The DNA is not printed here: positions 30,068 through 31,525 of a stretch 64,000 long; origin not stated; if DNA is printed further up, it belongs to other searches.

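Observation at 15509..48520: Four enolase-superfamily genes and multiple paralog pairs in 33 kb: an uncharacterised N-acyl/D-amino-acid or peptide catabolic supercluster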

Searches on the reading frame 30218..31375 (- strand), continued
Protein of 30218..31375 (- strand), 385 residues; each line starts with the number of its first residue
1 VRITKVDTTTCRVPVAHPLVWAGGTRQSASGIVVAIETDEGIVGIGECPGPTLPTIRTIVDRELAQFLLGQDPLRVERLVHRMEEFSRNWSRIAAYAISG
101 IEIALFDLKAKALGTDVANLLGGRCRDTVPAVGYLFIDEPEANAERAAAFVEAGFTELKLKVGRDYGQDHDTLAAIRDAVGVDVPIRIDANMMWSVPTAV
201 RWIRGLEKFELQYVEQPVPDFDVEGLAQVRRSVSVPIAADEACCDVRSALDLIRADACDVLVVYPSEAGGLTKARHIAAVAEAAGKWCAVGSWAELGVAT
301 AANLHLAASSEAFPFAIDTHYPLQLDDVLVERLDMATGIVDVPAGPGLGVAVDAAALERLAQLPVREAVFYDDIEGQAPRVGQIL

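Call 64: predict_structure(alignment_id=A3)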
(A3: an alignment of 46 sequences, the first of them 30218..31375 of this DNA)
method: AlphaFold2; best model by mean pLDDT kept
length: 385 residues; sequences in the alignment: 46
mean_pLDDT: 91.6   pTM: 0.90
mean pLDDT of the five models: 91.6, 91.3, 91.1, 90.1, 89.7
residues with pLDDT >= 90: 312; 70-90: 52; 50-70: 2; < 50: 19
segments of 3 or more residues with pLDDT < 50: 367-385
pLDDT, mean of each block of 10 residues (from residue 1): 97 89 84 97 95 87 91 96 88 92 98 97 94 95 97 97 92 98 96 93 97 96 97 98 95 98 96 96 97 93 97 92 94 94 96 96 65 40 35
secondary structure, 60 per line:
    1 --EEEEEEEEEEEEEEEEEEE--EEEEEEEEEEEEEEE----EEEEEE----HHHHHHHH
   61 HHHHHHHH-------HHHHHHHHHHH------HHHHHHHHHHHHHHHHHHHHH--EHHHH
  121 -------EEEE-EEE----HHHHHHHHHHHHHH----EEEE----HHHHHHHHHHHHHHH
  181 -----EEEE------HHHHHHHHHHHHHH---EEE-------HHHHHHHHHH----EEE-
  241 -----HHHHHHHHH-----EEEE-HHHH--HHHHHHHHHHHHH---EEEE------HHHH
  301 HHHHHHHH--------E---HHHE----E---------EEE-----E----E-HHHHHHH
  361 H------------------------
elements in order: E3-21 E24-38 E43-48 H53-68 H76-86 H93-113 H117-120 E128-131 E133-135 H140-153 E158-161 H166-180 E186-189 H196-209 E213-215 H223-232 E237-239 H246-254 E260-263 H265-268 H271-283 E287-290 H297-308 E339-341 H354-361

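Call 70: fold_search(model_id=the predicted structure, library=pdb)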
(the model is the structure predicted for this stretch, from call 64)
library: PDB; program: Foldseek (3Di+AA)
matches with E <= 10: 1936; with E <= 0.001: 1004
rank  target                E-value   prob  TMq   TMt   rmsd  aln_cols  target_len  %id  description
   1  4dye                  6.9e-36  1.00  0.87  0.89   2.3       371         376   32  Crystal structure of an enolase (putative sugar isomerase, target efi-502095) from streptomyces coelicolor, no mg, order (released 2012-03-14)
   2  2pgw_B                2.0e-35  1.00  0.89  0.92   1.9       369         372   32  Crystal structure of a putative muconate cycloisomerase from Sinorhizobium meliloti 1021 (released 2007-04-24)
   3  2p88_A                6.9e-35  1.00  0.88  0.92   1.8       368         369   29  Crystal structure of N-succinyl Arg/Lys racemase from Bacillus cereus ATCC 14579 (released 2007-07-03)
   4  2pgw_A                8.2e-35  1.00  0.89  0.92   1.9       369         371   32  Crystal structure of a putative muconate cycloisomerase from Sinorhizobium meliloti 1021 (released 2007-04-24)
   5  2pgw_C                8.2e-35  1.00  0.89  0.91   2.0       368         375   31  Crystal structure of a putative muconate cycloisomerase from Sinorhizobium meliloti 1021 (released 2007-04-24)
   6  2oqh_B                9.3e-35  1.00  0.84  0.86   3.4       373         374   32  Crystal structure of an isomerase from Streptomyces coelicolor A3(2) (released 2007-02-20)
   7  2oqh_D                1.1e-34  1.00  0.82  0.85   3.4       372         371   32  Crystal structure of an isomerase from Streptomyces coelicolor A3(2) (released 2007-02-20)
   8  3jva_B                1.3e-34  1.00  0.84  0.92   1.9       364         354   31  Crystal structure of Dipeptide Epimerase from Enterococcus faecalis V583 (released 2010-08-11)
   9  3jva_A                4.5e-34  1.00  0.85  0.92   1.8       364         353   31  Crystal structure of Dipeptide Epimerase from Enterococcus faecalis V583 (released 2010-08-11)
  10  1jpm_A                5.1e-34  1.00  0.85  0.91   2.2       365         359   32  L-Ala-D/L-Glu Epimerase (released 2001-12-21)
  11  1jpm_C                1.3e-33  1.00  0.85  0.91   2.2       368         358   32  L-Ala-D/L-Glu Epimerase (released 2001-12-21)
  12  3vc5                  1.3e-33  1.00  0.86  0.79   2.4       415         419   30  Crystal structure of enolase Tbis_1083(TARGET EFI-502310) FROM Thermobispora bispora DSM 43833 complexed with phosphate (released 2012-02-01)
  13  2oqh_A                1.5e-33  1.00  0.83  0.89   2.6       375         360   32  Crystal structure of an isomerase from Streptomyces coelicolor A3(2) (released 2007-02-20)
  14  3vc6                  1.5e-33  1.00  0.86  0.79   2.3       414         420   30  Crystal structure of enolase Tbis_1083(TARGET EFI-502310) FROM Thermobispora bispora DSM 43833 complexed with magnesium  (released 2012-02-01)
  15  3dgb                  1.7e-33  1.00  0.85  0.88   2.3       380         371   28  Crystal structure of muconate lactonizing enzyme from Pseudomonas Fluorescens complexed with muconolactone (released 2009-03-03)
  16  3jva_G                1.8e-33  1.00  0.80  0.89   2.2       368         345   30  Crystal structure of Dipeptide Epimerase from Enterococcus faecalis V583 (released 2010-08-11)
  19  3jva_D                2.8e-33  1.00  0.83  0.92   1.8       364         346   30  Crystal structure of Dipeptide Epimerase from Enterococcus faecalis V583 (released 2010-08-11)
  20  3hpf_A                3.1e-33  1.00  0.85  0.84   3.0       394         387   26  Crystal structure of the mutant Y90F of divergent galactarate dehydratase from Oceanobacillus iheyensis complexed with (released 2009-12-22)
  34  3jva_C                1.5e-32  1.00  0.82  0.91   1.9       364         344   30  Crystal structure of Dipeptide Epimerase from Enterococcus faecalis V583 (released 2010-08-11)
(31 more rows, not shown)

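Call 76: list_cluster_members(proteins=[P0273, P0281, P0292, P0303, P0309, P0316, P0322, P0344, P0241, P0253])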
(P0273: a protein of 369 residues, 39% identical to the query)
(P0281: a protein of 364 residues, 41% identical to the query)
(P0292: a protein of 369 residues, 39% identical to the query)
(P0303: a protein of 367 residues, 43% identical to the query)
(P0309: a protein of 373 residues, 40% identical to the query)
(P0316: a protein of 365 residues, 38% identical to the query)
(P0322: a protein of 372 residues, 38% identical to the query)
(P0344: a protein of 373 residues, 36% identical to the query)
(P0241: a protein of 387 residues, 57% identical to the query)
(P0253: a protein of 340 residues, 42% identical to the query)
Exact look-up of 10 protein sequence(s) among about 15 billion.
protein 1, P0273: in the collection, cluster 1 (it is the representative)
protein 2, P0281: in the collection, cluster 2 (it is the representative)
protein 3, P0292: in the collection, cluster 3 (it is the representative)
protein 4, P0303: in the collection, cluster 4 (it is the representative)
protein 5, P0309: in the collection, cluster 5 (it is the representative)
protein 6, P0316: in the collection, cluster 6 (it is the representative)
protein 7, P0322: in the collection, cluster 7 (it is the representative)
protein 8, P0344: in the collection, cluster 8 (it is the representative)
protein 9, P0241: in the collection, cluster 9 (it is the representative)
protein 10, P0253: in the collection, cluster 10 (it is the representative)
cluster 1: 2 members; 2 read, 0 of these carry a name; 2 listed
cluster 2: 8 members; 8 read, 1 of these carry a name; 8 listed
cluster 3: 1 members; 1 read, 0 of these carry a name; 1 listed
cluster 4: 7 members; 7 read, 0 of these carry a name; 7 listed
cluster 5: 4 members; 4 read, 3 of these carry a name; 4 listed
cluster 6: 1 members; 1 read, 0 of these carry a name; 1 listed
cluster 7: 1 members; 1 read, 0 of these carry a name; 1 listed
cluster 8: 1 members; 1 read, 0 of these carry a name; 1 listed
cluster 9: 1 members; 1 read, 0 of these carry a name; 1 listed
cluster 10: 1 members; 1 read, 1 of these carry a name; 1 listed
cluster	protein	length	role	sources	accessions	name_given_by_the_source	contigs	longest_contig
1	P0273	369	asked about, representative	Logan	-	-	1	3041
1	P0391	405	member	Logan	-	-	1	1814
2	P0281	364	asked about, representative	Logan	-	-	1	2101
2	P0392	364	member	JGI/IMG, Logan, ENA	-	muconate cycloisomerase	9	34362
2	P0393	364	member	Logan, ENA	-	-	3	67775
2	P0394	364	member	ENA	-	-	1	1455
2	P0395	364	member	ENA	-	-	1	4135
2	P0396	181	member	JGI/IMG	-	-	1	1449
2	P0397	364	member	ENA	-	-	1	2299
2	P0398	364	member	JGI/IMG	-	-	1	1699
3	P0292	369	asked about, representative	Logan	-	-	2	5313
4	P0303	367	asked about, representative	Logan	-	-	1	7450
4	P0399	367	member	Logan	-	-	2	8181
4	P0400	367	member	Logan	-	-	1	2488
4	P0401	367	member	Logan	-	-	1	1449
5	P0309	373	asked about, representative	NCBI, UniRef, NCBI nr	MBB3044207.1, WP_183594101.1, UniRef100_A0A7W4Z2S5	mandelate racemase/muconate lactonizing enzyme family protein [Nocardioides soli] | Muconate cycloisomerase n=1 Tax=Nocardioides soli TaxID=1036020 RepID=A0A7W4Z2S5_9ACTN | enolase C-terminal domain-like protein [Nocardioides soli]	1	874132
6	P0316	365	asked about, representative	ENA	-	-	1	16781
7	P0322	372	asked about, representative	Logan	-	-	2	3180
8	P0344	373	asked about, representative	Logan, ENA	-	-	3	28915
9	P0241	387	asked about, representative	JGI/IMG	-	-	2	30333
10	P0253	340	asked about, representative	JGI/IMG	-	L-alanine-DL-glutamate epimerase-like enolase superfamily enzyme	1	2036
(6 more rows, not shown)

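Call 77: find_encoding_contigs(protein=P0309, flank=9000, max_places=2)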
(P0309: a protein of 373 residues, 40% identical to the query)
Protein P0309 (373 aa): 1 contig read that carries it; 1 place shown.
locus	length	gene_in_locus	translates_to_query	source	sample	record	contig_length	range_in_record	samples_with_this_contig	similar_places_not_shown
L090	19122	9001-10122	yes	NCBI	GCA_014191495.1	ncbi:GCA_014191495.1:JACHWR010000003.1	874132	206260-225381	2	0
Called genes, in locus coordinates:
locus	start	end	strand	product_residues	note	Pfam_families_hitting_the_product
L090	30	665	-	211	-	PF00072:Response_reg, PF00196:GerE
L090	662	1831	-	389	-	PF07730:HisKA_3, PF02518:HATPase_c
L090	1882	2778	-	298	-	PF04542:Sigma70_r2, PF08281:Sigma70_r4_2, PF12680:SnoaL_2 (faint)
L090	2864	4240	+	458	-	PF07690:MFS_1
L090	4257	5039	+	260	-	PF00392:GntR, PF07702:UTRA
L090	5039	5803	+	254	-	PF01925:TauE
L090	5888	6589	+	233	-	PF00702:Hydrolase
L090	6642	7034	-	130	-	PF01042:Ribonuc_L-PSP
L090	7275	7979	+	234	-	PF03737:RraA-like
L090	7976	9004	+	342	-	PF01408:GFO_IDH_MocA, PF22725:GFO_IDH_MocA_C3, PF02894:GFO_IDH_MocA_C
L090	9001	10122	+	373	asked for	PF02746:MR_MLE_N, PF13378:MR_MLE_C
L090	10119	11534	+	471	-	PF00171:Aldedh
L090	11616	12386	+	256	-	PF12802:MarR_2 (weak), PF09339:HTH_IclR, PF01614:IclR_C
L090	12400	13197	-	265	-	-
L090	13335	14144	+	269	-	PF02633:Creatininase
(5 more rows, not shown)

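Call 79: find_encoding_contigs(protein=P0241, flank=8000, max_places=2)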
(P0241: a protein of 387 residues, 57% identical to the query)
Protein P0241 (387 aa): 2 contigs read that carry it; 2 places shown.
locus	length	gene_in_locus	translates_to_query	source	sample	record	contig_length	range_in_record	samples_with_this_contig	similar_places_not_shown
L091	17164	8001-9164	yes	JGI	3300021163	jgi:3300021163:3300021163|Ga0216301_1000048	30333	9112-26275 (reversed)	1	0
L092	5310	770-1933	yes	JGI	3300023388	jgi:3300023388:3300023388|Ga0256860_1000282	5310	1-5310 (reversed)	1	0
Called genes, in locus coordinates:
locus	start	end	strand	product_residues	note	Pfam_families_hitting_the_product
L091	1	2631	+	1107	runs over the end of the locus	PF08309:LVIVD (faint)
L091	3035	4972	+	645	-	PF00533:BRCT, PF12738:PTCB-BRCT (weak)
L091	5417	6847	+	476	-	PF00078:RVT_1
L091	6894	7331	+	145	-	-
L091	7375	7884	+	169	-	PF11026:DUF2721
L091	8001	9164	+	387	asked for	PF02746:MR_MLE_N, PF13378:MR_MLE_C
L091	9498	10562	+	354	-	PF00005:ABC_tran, PF13304:AAA_21 (faint), PF08352:oligo_HPY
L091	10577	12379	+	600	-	PF00496:SBP_bac_5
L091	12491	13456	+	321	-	PF19300:BPD_transp_1_N, PF00528:BPD_transp_1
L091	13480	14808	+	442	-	PF12911:OppC_N, PF00528:BPD_transp_1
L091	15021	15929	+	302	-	PF00005:ABC_tran, PF02463:SMC_N (weak), PF13304:AAA_21, PF08352:oligo_HPY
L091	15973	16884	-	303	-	PF00126:HTH_1, PF03466:LysR_substrate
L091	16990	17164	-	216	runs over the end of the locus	-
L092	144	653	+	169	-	PF11026:DUF2721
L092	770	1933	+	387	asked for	PF02746:MR_MLE_N, PF13378:MR_MLE_C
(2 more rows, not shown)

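Call 80: find_encoding_contigs(protein=P0344, flank=8000, max_places=2)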
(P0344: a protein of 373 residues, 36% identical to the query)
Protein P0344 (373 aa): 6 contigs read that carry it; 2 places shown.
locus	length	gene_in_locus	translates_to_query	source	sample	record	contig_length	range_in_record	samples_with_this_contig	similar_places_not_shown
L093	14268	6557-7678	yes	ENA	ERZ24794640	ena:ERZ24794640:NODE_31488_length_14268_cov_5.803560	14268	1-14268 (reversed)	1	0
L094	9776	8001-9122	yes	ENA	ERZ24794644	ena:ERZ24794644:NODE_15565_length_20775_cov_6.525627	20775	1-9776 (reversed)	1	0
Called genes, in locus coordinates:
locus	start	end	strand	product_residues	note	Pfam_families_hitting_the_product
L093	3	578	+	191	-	?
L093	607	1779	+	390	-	PF02771:Acyl-CoA_dh_N, PF02770:Acyl-CoA_dh_M, PF00441:Acyl-CoA_dh_1, PF08028:Acyl-CoA_dh_2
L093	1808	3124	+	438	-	PF00202:Aminotran_3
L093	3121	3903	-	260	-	PF00106:adh_short, PF08659:KR, PF13561:adh_short_C2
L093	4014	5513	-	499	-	PF01425:Amidase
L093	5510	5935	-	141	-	PF13577:SnoaL_4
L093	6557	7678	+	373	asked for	PF02746:MR_MLE_N, PF13378:MR_MLE_C, PF07476:MAAL_C (weak)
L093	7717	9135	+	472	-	PF22039:HUTI_composite_bact (faint), PF01979:Amidohydro_1, PF07969:Amidohydro_3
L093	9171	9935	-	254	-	PF02633:Creatininase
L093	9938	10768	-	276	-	PF09818:ABC_ATPase (faint), PF00005:ABC_tran, PF02463:SMC_N (weak), PF13304:AAA_21 (weak)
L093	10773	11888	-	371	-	PF02746:MR_MLE_N, PF13378:MR_MLE_C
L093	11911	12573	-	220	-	PF00528:BPD_transp_1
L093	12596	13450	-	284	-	PF00497:SBP_bac_3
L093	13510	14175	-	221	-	PF00528:BPD_transp_1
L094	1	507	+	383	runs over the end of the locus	PF02515:CoA_transf_3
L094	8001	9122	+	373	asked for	PF02746:MR_MLE_N, PF13378:MR_MLE_C, PF07476:MAAL_C (weak)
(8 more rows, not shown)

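Call 81: find_encoding_contigs(protein=P0393, flank=8000, max_places=2)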
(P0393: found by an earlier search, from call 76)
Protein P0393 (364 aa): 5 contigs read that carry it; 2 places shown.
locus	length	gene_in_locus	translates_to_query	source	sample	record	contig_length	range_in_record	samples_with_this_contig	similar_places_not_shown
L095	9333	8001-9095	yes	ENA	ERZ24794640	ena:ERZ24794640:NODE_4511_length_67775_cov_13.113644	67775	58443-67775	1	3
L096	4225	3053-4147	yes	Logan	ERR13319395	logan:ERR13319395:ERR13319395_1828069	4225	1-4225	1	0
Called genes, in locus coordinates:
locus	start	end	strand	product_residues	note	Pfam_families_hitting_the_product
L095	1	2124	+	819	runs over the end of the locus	PF08376:NIT, PF00672:HAMP, PF18947:HAMP_2, PF00015:MCPsignal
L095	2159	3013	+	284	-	PF08241:Methyltransf_11 (faint), PF13649:Methyltransf_25 (faint), PF03705:CheR_N, PF13489:Methyltransf_23 (faint), PF01739:CheR, PF08242:Methyltransf_12 (weak)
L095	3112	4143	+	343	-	PF00072:Response_reg, PF01339:CheB_methylest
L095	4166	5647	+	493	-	PF00072:Response_reg, PF00989:PAS (weak), PF13188:PAS_8 (weak), PF13426:PAS_9 (faint), PF00512:HisKA, PF02518:HATPase_c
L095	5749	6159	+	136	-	PF00072:Response_reg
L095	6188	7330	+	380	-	-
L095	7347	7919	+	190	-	PF03602:Cons_hypoth95, PF05175:MTS (weak)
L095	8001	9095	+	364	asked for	PF02746:MR_MLE_N, PF13378:MR_MLE_C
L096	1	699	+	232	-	?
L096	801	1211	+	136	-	PF00072:Response_reg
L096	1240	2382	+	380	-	-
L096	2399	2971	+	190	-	PF03602:Cons_hypoth95, PF05175:MTS (weak)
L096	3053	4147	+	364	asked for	PF02746:MR_MLE_N, PF13378:MR_MLE_C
